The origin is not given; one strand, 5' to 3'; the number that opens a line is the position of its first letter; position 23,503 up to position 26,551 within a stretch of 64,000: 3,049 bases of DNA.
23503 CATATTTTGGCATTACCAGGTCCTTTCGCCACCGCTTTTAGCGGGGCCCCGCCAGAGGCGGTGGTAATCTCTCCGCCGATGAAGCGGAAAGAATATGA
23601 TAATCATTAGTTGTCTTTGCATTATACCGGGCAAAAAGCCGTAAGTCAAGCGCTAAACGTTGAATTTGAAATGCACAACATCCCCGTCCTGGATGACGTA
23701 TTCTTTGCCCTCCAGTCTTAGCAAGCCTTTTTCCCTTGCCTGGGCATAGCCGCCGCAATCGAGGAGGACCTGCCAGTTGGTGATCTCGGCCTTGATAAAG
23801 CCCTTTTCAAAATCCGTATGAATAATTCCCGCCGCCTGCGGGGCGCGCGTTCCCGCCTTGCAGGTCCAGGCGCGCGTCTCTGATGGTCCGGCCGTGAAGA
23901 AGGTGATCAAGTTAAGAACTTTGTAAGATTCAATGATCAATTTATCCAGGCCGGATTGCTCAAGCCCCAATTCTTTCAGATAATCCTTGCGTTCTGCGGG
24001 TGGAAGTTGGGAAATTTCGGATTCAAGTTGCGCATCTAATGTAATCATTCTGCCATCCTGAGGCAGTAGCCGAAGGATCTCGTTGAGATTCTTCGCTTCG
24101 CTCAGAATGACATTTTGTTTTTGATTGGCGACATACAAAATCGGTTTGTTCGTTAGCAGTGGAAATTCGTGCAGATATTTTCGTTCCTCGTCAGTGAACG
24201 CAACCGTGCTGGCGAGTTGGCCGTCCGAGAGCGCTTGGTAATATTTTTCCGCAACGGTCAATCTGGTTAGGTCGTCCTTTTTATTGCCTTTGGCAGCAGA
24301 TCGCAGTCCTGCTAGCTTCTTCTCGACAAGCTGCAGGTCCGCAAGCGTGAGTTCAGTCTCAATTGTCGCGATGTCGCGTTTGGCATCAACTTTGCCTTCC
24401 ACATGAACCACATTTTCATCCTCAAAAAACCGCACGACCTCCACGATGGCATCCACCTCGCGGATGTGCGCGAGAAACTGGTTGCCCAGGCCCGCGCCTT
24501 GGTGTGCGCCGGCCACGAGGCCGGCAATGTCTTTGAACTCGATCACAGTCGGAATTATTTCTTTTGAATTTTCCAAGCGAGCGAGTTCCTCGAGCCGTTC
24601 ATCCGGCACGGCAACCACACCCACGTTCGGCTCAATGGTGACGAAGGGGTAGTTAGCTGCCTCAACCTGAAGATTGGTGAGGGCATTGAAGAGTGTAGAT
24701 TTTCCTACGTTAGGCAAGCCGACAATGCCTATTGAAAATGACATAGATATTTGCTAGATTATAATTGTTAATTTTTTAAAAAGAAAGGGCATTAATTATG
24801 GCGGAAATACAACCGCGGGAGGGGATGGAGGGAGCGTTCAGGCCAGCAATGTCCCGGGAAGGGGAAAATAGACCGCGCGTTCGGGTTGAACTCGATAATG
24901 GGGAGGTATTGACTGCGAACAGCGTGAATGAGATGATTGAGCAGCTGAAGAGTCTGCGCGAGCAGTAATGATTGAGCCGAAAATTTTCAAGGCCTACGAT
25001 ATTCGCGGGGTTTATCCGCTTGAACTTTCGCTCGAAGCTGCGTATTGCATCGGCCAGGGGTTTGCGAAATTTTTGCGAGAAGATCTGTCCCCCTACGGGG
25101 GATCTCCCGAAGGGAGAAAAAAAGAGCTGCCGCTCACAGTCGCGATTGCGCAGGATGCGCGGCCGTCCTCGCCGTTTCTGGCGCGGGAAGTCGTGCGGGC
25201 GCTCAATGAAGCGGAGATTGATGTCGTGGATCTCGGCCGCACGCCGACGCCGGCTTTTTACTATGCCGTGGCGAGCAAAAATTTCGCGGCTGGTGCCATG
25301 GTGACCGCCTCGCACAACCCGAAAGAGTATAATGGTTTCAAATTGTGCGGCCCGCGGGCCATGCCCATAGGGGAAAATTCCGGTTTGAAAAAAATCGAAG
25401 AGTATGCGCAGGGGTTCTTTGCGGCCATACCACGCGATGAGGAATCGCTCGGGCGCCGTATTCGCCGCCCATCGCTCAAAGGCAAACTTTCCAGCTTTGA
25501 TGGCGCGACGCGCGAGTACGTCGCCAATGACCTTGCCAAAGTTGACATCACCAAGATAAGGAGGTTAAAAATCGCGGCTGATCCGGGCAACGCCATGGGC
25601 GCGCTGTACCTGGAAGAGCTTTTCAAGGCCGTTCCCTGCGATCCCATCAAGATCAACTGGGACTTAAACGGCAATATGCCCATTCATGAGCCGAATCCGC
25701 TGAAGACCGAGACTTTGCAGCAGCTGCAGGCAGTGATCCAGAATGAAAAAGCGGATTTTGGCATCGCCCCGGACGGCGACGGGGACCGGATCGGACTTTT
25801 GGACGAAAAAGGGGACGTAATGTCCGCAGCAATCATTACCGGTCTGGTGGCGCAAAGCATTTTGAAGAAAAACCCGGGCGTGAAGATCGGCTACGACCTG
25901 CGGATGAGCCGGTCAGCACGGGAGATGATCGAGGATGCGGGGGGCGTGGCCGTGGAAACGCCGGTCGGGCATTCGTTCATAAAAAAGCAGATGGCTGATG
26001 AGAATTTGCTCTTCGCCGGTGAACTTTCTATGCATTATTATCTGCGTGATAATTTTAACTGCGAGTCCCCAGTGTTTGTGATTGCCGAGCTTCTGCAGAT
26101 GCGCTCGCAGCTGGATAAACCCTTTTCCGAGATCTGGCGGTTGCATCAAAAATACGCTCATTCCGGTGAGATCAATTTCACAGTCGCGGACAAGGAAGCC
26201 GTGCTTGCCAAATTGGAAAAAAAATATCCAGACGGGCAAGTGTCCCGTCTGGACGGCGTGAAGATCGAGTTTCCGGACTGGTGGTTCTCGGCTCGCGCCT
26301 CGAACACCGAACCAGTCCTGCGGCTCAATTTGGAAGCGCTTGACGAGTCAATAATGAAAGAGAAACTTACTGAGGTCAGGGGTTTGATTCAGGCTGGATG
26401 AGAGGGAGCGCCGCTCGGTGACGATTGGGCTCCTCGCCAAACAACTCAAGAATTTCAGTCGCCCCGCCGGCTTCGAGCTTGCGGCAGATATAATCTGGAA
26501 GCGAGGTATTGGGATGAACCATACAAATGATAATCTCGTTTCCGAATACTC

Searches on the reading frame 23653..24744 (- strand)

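Call 42: search_protein_families(library=pfam, proteins=[window:23653-24744:-], max_evalue=0.0001)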
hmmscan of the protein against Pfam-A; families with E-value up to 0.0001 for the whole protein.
window:23653-24744:- (363 aa): 3 families
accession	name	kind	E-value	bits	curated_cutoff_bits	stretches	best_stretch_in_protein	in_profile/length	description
PF06071.19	YchF-GTPase_C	-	4.7e-37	126.4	27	1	279-362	1-84/84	Protein of unknown function (DUF933)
PF01926.29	MMR_HSR1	-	1.4e-21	77.1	21.9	1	5-116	2-86/113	50S ribosome-binding GTPase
PF02421.24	FeoB_N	-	3.5e-10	40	27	1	4-49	2-47/156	Ferrous iron transport protein B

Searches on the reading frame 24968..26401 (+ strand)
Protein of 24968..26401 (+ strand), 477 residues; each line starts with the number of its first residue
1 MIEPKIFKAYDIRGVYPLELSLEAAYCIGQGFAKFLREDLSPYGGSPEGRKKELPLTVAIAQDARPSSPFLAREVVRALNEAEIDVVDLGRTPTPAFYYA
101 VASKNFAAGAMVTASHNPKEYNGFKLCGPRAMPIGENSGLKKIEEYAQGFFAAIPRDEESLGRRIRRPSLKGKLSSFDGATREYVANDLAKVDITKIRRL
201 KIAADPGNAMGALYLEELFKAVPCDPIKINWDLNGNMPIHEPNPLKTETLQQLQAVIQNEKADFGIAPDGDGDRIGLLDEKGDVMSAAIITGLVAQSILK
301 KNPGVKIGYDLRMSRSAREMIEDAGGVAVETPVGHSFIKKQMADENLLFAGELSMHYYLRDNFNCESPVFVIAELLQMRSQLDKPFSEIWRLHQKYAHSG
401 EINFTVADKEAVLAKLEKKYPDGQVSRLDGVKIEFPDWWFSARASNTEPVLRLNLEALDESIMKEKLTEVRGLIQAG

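Call 42: search_protein_families(library=pfam, proteins=[window:24968-26401:+], max_evalue=0.0001)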
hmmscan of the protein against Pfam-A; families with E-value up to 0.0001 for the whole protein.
window:24968-26401:+ (477 aa): 4 families
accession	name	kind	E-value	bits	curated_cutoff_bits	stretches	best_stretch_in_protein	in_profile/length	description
PF02878.22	PGM_PMM_I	-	8.6e-31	106.9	22.5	1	5-147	2-131/138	Phosphoglucomutase/phosphomannomutase, alpha/beta/alpha domain I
PF02879.22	PGM_PMM_II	-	4.7e-22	78.9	29.3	1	183-282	2-103/103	Phosphoglucomutase/phosphomannomutase, alpha/beta/alpha domain II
PF02880.22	PGM_PMM_III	-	1.3e-16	61.2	20.7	1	290-395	5-114/115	Phosphoglucomutase/phosphomannomutase, alpha/beta/alpha domain III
PF00408.26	PGM_PMM_IV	-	3.9e-09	36.9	23.1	1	401-466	1-61/68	Phosphoglucomutase/phosphomannomutase, C-terminal domain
